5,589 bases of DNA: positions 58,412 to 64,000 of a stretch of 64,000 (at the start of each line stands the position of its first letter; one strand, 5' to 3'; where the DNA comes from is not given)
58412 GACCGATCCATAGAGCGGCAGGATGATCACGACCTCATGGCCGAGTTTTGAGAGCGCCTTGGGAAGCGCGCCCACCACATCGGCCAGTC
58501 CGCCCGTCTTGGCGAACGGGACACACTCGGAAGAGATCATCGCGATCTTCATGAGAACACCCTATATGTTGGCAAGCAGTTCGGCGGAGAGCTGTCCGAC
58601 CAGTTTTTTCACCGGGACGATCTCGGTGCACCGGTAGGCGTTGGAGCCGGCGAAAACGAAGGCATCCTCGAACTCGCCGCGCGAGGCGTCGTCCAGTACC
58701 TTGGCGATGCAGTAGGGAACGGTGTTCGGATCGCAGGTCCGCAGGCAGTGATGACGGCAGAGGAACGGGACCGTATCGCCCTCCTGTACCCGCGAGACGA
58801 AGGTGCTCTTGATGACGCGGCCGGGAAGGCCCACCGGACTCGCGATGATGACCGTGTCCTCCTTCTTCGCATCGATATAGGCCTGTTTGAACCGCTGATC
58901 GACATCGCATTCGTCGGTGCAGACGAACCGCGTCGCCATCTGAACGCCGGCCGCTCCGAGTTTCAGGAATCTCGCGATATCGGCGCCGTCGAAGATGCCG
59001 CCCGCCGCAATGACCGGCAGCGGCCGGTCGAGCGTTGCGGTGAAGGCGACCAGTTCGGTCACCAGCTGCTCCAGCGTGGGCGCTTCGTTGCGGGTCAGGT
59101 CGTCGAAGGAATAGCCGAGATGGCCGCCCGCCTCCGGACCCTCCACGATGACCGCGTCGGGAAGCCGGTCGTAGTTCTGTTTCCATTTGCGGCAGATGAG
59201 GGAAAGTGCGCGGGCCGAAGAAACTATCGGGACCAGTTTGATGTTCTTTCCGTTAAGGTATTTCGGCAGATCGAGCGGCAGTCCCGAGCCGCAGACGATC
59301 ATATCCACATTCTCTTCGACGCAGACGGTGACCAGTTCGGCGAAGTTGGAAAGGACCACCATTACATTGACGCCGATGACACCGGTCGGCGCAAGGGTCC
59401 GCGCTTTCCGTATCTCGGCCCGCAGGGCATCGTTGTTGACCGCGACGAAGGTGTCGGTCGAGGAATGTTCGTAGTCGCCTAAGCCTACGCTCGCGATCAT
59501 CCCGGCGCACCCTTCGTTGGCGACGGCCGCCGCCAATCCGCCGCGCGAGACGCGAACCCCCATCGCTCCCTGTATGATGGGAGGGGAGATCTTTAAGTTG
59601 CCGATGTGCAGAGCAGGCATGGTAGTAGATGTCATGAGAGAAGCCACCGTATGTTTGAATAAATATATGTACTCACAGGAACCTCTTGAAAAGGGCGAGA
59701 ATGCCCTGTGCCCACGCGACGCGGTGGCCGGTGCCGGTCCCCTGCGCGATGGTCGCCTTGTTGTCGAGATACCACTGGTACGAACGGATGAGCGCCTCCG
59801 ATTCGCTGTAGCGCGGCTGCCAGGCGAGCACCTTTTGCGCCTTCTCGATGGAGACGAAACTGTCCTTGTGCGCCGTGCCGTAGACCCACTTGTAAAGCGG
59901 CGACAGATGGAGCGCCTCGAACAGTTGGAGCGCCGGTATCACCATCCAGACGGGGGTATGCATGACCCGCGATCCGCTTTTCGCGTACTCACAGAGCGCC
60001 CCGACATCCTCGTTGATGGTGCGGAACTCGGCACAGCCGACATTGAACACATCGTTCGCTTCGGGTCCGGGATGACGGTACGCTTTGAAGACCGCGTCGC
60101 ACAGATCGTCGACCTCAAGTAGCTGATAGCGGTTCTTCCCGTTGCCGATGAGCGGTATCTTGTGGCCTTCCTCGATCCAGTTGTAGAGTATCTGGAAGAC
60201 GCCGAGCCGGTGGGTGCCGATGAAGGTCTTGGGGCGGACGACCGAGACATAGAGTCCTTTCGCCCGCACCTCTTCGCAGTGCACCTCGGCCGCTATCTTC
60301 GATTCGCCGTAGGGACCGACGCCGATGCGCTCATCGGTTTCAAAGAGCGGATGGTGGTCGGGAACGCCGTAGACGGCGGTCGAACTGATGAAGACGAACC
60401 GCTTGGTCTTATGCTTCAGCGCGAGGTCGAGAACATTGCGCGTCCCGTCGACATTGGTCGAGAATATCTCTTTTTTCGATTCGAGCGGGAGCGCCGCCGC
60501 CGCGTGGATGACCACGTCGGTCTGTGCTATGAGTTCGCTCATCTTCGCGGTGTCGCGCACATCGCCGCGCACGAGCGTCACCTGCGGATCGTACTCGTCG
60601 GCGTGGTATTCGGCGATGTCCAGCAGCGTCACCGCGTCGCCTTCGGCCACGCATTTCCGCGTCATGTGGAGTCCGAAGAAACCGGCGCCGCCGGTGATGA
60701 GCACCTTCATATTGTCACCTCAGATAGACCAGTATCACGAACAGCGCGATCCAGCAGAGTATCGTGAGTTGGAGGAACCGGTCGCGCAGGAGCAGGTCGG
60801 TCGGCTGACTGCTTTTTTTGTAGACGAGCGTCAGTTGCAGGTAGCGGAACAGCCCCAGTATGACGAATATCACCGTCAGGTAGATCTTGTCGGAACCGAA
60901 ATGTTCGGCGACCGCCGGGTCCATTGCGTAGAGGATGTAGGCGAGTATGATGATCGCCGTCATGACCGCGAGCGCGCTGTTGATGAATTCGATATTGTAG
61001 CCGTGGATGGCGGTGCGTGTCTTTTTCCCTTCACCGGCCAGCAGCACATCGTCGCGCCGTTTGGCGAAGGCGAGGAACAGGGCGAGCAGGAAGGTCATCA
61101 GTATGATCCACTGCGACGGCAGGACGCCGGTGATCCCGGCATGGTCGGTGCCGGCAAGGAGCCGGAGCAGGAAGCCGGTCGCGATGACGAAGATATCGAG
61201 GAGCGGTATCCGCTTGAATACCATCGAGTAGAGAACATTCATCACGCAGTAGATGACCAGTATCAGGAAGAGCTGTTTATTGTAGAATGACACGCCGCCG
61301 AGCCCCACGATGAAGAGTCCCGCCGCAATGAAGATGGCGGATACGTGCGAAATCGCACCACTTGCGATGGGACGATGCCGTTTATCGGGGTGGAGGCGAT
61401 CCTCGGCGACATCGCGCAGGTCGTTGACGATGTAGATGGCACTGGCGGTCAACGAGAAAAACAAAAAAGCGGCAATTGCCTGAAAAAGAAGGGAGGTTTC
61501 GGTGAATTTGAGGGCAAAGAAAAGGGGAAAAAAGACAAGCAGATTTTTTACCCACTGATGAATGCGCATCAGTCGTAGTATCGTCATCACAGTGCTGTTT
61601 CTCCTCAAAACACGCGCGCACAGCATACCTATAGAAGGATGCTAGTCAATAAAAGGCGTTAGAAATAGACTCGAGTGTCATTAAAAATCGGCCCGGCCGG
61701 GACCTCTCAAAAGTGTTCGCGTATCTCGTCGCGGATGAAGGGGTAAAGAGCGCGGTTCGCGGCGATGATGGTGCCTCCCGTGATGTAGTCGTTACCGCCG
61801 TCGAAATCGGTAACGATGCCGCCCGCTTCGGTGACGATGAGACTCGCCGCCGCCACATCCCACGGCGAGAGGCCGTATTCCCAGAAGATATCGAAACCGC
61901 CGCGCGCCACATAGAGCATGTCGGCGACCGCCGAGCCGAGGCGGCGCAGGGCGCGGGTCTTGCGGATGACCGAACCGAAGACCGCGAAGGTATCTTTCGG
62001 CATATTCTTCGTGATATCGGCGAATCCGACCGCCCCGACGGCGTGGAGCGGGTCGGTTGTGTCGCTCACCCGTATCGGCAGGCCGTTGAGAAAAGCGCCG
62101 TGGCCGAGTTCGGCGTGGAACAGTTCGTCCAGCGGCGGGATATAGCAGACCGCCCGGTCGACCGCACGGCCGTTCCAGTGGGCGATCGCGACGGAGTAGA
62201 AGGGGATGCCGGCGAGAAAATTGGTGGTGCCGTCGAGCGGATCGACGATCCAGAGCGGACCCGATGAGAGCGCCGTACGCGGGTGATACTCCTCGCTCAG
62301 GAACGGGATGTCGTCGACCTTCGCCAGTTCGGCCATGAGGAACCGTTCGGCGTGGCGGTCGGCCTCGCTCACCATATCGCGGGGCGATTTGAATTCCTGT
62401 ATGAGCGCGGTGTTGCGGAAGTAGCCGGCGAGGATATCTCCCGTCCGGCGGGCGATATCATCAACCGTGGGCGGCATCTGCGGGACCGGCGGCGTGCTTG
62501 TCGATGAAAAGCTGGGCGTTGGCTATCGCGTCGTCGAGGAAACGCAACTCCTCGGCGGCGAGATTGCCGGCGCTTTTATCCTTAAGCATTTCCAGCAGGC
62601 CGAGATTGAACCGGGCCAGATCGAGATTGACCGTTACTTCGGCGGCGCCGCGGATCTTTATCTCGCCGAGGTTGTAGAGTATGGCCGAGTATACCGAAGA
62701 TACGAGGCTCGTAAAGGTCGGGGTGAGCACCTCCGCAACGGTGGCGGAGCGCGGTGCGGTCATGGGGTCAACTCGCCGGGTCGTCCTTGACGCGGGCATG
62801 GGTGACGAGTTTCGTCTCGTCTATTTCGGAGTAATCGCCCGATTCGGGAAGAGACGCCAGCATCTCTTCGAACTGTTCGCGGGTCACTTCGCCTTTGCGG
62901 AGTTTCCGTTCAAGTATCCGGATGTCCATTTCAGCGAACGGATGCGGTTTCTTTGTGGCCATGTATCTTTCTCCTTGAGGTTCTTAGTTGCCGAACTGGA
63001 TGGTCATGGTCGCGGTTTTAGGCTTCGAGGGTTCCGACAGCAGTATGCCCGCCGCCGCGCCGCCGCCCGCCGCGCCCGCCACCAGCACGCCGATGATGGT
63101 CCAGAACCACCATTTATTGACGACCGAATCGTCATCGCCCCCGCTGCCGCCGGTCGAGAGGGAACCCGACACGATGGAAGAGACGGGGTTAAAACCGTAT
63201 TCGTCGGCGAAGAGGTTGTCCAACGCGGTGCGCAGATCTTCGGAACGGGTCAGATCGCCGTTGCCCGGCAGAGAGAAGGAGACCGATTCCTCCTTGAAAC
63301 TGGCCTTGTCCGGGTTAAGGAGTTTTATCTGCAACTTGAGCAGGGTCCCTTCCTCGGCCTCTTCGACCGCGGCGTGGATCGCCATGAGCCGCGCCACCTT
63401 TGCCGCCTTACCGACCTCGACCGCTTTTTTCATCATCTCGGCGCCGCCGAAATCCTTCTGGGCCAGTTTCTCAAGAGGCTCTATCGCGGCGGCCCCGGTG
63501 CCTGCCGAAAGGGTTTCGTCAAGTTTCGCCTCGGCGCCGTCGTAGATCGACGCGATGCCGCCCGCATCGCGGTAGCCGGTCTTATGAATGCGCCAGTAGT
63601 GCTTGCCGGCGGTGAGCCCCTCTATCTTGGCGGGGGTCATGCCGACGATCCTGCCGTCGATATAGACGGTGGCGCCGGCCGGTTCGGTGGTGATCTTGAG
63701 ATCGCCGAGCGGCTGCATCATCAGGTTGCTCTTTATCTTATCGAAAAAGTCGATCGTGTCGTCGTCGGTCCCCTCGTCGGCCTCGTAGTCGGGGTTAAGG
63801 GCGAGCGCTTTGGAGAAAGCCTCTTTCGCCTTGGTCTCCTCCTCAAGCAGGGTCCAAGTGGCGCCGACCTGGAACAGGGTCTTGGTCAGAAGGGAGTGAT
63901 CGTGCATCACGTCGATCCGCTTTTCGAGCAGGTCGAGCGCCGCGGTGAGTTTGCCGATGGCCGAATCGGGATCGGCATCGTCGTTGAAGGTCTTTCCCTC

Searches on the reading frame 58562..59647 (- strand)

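Call 58: search_protein_families(library=pfam, proteins=[window:58562-59647:-])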
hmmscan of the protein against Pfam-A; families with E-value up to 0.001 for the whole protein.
window:58562-59647:- (361 aa): 3 families
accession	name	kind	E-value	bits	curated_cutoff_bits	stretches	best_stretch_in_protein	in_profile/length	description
PF03060.21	NMO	-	8.8e-54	183.5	28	1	16-355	6-330/331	Nitronate monooxygenase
PF00478.31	IMPDH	-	0.00056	19.4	25.6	0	207-251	205-249/345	IMP dehydrogenase / GMP reductase domain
PF01180.27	DHO_dh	-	0.00096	18.9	27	0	199-245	230-276/291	Dihydroorotate dehydrogenase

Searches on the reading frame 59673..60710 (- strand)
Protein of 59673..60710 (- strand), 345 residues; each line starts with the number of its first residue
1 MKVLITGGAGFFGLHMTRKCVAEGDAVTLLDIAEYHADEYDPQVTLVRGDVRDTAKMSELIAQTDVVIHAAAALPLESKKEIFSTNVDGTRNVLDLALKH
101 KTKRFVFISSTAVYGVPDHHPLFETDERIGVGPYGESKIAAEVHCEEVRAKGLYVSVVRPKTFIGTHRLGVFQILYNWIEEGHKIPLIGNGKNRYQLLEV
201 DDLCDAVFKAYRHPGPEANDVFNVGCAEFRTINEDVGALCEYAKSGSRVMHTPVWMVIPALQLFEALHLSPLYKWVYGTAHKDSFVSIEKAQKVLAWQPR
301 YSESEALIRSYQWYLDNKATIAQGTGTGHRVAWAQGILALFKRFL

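Call 58: search_protein_families(library=pfam, proteins=[window:59673-60710:-])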
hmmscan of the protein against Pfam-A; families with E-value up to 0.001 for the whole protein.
window:59673-60710:- (345 aa): 10 families
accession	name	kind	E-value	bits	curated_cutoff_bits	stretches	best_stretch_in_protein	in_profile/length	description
PF01370.27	Epimerase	-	2.7e-40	138.7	20.9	1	3-225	1-240/240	NAD dependent epimerase/dehydratase family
PF16363.11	GDP_Man_Dehyd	-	9.5e-24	84.9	27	1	4-304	1-326/332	GDP-mannose 4,6 dehydratase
PF01073.25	3Beta_HSD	-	1.5e-19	70.5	22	1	4-206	1-224/280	3-beta hydroxysteroid dehydrogenase/isomerase family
PF07993.18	NAD_binding_4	-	2.6e-18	66.6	20.1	1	40-176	59-220/258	Male sterility protein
PF13460.12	NAD_binding_10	-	7.9e-17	62.2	27.2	1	7-163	1-146/184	NAD(P)H-binding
PF02719.21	Polysacc_synt_2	-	3.9e-14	53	20.2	1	3-110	1-128/293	Polysaccharide biosynthesis protein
PF04321.23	RmlD_sub_bind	-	6.9e-11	42.2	27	1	1-184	1-172/287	RmlD substrate binding domain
PF05368.20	NmrA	-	1.9e-05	24.9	27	1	2-110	4-107/298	NmrA-like family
PF00106.31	adh_short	-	2.3e-05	24.4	26.6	1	3-112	3-138/195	short chain dehydrogenase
PF08659.16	KR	-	0.00049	20.5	22.6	0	3-112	3-138/180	KR domain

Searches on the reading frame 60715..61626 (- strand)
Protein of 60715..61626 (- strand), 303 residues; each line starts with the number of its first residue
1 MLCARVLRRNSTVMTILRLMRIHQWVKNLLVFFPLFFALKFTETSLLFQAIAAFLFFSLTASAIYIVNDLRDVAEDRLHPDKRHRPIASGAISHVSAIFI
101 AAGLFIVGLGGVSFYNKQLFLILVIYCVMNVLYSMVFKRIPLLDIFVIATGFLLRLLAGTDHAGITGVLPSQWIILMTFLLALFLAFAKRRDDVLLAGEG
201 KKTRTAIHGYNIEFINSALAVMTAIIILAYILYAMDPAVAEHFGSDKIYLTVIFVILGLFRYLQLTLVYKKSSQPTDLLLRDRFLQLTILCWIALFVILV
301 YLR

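Call 58: search_protein_families(library=pfam, proteins=[window:60715-61626:-])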
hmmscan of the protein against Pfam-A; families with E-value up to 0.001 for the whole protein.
window:60715-61626:- (303 aa): 1 family
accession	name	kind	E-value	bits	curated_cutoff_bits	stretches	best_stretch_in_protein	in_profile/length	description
PF01040.23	UbiA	-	1.7e-27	96.8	34.2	1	36-274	8-238/250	UbiA prenyltransferase family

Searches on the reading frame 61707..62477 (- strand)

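Call 58: search_protein_families(library=pfam, proteins=[window:61707-62477:-])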
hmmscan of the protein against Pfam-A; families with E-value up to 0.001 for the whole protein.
window:61707-62477:- (256 aa): 1 family
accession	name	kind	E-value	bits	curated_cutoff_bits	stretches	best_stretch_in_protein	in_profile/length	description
PF00459.30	Inositol_P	-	9.8e-54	183.1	27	1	8-253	12-267/271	Inositol monophosphatase family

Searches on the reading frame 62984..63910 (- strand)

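Call 58: search_protein_families(library=pfam, proteins=[window:62984-63910:-])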
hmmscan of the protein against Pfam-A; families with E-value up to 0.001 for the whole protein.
window:62984-63910:- (308 aa): 1 family
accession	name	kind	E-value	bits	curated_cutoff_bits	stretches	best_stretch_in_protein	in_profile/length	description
PF08308.17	PEGA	-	9.4e-15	54.7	20.8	1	69-134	2-67/71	PEGA domain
